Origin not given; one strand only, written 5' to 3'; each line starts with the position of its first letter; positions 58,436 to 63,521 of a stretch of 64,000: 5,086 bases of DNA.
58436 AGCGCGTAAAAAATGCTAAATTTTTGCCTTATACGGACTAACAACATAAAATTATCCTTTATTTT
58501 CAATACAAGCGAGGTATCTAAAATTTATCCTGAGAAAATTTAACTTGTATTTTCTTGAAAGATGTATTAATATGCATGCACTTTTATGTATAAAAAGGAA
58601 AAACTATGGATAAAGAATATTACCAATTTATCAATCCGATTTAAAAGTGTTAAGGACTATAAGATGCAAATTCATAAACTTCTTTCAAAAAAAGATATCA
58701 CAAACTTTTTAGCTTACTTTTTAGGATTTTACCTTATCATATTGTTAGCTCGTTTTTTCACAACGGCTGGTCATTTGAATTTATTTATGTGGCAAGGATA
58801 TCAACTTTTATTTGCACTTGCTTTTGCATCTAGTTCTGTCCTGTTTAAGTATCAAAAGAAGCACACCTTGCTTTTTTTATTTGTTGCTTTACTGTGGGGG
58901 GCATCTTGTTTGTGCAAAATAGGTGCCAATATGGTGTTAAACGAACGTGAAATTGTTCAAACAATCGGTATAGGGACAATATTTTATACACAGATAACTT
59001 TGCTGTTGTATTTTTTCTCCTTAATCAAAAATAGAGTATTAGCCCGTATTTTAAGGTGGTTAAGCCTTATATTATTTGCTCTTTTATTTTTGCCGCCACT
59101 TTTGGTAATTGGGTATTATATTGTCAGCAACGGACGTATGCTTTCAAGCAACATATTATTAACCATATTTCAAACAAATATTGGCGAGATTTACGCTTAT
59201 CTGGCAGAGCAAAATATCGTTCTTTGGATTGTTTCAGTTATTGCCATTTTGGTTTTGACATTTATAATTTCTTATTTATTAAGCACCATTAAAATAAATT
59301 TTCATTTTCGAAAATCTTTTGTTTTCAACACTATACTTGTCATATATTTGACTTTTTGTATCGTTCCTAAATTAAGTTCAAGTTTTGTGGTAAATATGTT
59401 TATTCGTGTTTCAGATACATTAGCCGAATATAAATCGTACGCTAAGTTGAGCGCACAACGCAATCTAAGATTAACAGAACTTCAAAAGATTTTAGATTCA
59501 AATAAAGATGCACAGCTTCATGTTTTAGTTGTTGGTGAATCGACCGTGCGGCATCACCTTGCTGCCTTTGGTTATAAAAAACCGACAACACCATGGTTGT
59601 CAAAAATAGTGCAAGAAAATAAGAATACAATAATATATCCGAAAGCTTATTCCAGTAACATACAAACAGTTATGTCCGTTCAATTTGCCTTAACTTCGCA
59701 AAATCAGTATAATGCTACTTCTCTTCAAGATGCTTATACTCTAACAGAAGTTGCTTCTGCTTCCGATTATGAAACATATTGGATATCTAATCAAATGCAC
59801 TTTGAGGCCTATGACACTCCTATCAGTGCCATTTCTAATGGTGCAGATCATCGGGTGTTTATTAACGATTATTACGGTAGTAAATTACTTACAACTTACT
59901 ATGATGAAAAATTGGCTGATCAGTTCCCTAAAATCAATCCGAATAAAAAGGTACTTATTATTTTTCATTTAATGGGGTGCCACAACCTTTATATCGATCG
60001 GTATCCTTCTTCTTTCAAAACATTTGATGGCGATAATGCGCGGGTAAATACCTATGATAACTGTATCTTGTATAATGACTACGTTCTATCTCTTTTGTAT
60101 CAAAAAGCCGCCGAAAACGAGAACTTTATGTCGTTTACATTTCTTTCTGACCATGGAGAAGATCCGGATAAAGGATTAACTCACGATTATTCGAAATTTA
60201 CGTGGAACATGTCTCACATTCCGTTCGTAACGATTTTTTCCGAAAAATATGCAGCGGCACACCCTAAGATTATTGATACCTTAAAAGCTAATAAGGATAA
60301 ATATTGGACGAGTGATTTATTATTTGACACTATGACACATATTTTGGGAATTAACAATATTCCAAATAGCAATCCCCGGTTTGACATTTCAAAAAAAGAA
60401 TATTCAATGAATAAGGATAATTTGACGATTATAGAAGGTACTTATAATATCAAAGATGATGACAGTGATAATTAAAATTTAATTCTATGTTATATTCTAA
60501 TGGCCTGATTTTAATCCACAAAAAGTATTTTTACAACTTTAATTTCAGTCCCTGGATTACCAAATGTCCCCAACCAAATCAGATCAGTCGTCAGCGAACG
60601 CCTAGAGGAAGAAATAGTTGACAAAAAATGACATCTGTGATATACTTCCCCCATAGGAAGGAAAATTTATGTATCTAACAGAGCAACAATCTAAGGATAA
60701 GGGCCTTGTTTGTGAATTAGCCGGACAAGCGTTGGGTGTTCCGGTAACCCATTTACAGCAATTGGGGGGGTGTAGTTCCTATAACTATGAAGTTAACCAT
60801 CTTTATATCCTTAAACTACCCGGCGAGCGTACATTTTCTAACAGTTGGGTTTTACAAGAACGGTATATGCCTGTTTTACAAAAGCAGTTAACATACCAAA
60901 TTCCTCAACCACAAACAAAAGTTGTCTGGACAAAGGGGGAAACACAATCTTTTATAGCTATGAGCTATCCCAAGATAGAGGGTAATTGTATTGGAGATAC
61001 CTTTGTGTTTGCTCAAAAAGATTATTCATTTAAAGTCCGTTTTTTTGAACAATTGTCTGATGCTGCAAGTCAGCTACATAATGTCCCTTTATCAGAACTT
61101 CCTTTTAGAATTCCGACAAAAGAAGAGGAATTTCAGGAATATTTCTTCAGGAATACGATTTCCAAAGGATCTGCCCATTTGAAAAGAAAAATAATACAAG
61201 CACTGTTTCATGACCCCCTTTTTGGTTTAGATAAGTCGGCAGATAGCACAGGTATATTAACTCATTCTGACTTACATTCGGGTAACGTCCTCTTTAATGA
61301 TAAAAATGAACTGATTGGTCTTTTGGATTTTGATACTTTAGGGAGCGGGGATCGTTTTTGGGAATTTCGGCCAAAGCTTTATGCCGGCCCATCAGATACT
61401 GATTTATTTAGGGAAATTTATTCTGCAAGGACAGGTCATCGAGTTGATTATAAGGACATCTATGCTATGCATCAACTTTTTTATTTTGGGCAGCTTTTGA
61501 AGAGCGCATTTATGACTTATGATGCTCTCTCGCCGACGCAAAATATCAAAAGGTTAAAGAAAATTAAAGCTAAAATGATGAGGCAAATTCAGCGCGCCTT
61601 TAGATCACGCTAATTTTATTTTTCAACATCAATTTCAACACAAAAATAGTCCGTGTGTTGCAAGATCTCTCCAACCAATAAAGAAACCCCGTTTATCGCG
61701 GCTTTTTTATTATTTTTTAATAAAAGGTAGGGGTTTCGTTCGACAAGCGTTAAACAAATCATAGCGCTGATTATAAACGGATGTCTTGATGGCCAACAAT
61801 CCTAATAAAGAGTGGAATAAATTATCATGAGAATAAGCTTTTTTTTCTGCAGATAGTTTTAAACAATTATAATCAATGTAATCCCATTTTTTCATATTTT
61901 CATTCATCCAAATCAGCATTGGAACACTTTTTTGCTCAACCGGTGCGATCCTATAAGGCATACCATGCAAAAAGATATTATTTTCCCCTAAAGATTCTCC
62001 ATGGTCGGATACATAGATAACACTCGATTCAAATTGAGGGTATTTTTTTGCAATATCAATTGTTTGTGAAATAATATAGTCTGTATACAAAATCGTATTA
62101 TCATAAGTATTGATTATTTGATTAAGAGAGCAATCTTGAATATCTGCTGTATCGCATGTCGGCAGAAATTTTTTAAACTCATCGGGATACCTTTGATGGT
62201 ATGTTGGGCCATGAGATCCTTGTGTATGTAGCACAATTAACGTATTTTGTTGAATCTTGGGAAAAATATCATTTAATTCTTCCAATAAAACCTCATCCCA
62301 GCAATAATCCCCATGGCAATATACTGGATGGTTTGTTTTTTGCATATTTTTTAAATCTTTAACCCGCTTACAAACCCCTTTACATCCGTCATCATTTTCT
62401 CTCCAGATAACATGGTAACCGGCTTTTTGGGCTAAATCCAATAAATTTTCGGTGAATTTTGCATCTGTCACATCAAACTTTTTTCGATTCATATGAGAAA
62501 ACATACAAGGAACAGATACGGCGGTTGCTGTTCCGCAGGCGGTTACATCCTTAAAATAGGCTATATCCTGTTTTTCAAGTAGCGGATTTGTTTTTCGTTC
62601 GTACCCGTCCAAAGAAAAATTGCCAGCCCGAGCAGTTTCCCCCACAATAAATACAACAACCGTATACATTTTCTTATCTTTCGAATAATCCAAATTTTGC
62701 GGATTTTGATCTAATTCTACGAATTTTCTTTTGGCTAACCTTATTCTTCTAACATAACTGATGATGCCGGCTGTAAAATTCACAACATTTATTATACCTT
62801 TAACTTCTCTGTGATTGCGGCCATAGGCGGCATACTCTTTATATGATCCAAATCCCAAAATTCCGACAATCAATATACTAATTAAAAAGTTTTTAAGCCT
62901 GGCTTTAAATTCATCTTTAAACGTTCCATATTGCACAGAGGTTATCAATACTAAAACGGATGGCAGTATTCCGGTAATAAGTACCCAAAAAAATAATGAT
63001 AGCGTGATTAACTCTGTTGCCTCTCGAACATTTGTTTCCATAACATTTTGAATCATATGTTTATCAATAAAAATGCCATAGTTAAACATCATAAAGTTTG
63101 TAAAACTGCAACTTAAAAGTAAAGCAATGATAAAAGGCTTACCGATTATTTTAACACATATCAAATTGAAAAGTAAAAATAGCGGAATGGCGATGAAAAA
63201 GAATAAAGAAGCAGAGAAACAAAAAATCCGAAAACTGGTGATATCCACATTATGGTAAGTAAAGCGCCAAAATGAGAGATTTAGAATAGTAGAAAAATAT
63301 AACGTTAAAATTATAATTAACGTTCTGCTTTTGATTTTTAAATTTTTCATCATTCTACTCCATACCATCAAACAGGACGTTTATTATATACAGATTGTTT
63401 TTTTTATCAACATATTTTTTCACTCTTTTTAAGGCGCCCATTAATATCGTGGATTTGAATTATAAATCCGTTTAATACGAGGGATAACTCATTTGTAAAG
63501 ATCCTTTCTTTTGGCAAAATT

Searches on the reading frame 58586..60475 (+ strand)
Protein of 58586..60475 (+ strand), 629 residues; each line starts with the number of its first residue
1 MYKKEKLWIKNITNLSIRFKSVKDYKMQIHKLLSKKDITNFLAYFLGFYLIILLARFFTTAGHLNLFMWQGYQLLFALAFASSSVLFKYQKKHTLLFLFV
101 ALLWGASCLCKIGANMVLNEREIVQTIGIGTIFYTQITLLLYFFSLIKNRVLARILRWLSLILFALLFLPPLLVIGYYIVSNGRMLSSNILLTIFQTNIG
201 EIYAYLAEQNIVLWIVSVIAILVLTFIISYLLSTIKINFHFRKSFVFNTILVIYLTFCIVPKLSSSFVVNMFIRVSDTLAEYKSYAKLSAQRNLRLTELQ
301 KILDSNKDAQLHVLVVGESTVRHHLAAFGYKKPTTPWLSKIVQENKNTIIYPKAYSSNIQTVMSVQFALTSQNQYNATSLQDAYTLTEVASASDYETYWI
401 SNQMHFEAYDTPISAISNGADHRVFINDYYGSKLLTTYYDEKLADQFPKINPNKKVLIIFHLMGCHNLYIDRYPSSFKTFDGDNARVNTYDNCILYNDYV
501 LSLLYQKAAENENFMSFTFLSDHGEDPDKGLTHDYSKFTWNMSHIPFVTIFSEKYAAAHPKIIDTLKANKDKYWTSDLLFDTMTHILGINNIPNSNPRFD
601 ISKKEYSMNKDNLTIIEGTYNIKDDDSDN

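Call 73: search_protein_families(library=ncbifam, proteins=[window:58586-60475:+], max_evalue=0.00001)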
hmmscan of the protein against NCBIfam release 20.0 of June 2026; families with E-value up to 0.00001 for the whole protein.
window:58586-60475:+ (629 aa): 10 families
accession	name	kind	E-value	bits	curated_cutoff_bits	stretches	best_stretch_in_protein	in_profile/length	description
NF007933.0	PRK10649.1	subfamily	1.4e-44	152.6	404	1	127-589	38-530/577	phosphoethanolamine transferase CptA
NF012179.0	CptA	domain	3.8e-39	134.8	900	1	140-590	39-519/556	phosphoethanolamine transferase CptA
NF028537.1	P_eth_NH2_trans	domain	5.3e-26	91.2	500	1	117-590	28-515/527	phosphoethanolamine--lipid A transferase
NF008619.0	PRK11598.1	equivalog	3.9e-21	75.1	660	1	136-591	51-529/546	phosphoethanolamine transferase EptA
NF007160.0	PRK09598.1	equivalog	4.2e-20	71.6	561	1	132-526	54-442/523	phosphoethanolamine--lipid A transferase EptA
NF008593.0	PRK11560.1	equivalog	2.8e-14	52.3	493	1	304-589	242-538/563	kdo(2)-lipid A phosphoethanolamine 7''-transferase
NF033409.0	poly_MCR3_broad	equivalog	3.5e-12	45.7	1075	1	147-527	54-451/535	MCR-3-related phosphoethanolamine--lipid A transferase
NF033671.1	polymyxin_MCR7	exception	1.1e-09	37.4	1250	1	301-581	219-512/539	MCR-7 family phosphoethanolamine--lipid A transferase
NF033463.1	polymyxin_MCR5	exception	5.6e-09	35.2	1250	1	305-531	235-468/547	MCR-5 family phosphoethanolamine--lipid A transferase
NF047438.1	polymyxin_MCR12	exception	2.9e-08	32.5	1200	1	311-603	238-537/548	MCR-12 family phosphoethanolamine--lipid A transferase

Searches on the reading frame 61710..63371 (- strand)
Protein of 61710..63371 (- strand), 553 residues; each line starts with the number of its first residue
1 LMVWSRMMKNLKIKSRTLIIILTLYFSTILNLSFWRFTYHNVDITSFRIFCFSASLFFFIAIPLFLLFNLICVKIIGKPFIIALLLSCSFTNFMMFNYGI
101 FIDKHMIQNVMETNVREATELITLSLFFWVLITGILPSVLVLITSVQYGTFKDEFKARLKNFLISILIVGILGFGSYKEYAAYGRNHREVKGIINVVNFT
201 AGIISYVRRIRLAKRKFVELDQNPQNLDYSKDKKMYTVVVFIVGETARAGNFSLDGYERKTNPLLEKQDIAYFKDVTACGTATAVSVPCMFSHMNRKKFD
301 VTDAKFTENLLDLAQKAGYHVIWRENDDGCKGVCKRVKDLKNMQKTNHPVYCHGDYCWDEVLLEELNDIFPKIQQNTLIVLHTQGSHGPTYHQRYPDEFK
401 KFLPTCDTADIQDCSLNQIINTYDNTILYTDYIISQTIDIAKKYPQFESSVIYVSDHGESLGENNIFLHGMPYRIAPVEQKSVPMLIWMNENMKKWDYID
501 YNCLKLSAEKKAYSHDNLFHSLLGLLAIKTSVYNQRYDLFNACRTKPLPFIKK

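Call 73: search_protein_families(library=ncbifam, proteins=[window:61710-63371:-], max_evalue=0.00001)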
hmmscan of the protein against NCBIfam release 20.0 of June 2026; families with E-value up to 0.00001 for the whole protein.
window:61710-63371:- (553 aa): 20 families
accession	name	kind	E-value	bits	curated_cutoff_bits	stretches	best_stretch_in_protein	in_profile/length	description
NF028537.1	P_eth_NH2_trans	domain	5.8e-181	602.6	500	1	12-541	2-527/527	phosphoethanolamine--lipid A transferase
NF008619.0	PRK11598.1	equivalog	3.9e-175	583.5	660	1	6-545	4-544/546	phosphoethanolamine transferase EptA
NF033409.0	poly_MCR3_broad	equivalog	1.1e-143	479.7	1075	1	11-545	1-535/535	MCR-3-related phosphoethanolamine--lipid A transferase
NF033671.1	polymyxin_MCR7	exception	2.8e-133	445.3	1250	1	19-545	11-537/539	MCR-7 family phosphoethanolamine--lipid A transferase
NF033408.5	polymyxin_MCR3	exception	1.8e-131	439.3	1225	1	10-545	4-539/540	MCR-3 family phosphoethanolamine--lipid A transferase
NF033836.1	polymyxin_MCR9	exception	9.4e-131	437.1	1240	1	11-544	5-538/539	MCR-9 family phosphoethanolamine--lipid A transferase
NF033462.1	polymyxin_MCR4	exception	3.2e-127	425.5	1225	1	9-544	6-540/541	MCR-4 family phosphoethanolamine--lipid A transferase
NF033669.1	polymyxin_MCR8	exception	9.7e-125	417.6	1250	1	21-545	18-546/565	MCR-8 family phosphoethanolamine--lipid A transferase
NF033862.2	polymyxin_MCR10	exception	1.1e-124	417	1250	1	12-544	6-538/539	MCR-10 family phosphoethanolamine--lipid A transferase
NF053859.1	polymyxin_MCR13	exception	1.7e-123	413.3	1250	1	11-545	5-539/541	MCR-13 family phosphoethanolamine--lipid A transferase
NF047438.1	polymyxin_MCR12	exception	7e-117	391.1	1200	1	22-545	22-545/548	MCR-12 family phosphoethanolamine--lipid A transferase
NF033463.1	polymyxin_MCR5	exception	2e-111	373.3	1250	1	12-545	15-543/547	MCR-5 family phosphoethanolamine--lipid A transferase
NF007160.0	PRK09598.1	equivalog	2e-104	349.8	561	1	7-542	9-520/523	phosphoethanolamine--lipid A transferase EptA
NF012159.0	polymyxin_MCR2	exception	1.2e-86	291.6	1200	1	13-495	12-502/538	MCR-2 family phosphoethanolamine--lipid A transferase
NF033670.1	polymyxin_MCR6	exception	1.5e-86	291.4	1235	1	16-492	15-499/538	MCR-6 family phosphoethanolamine--lipid A transferase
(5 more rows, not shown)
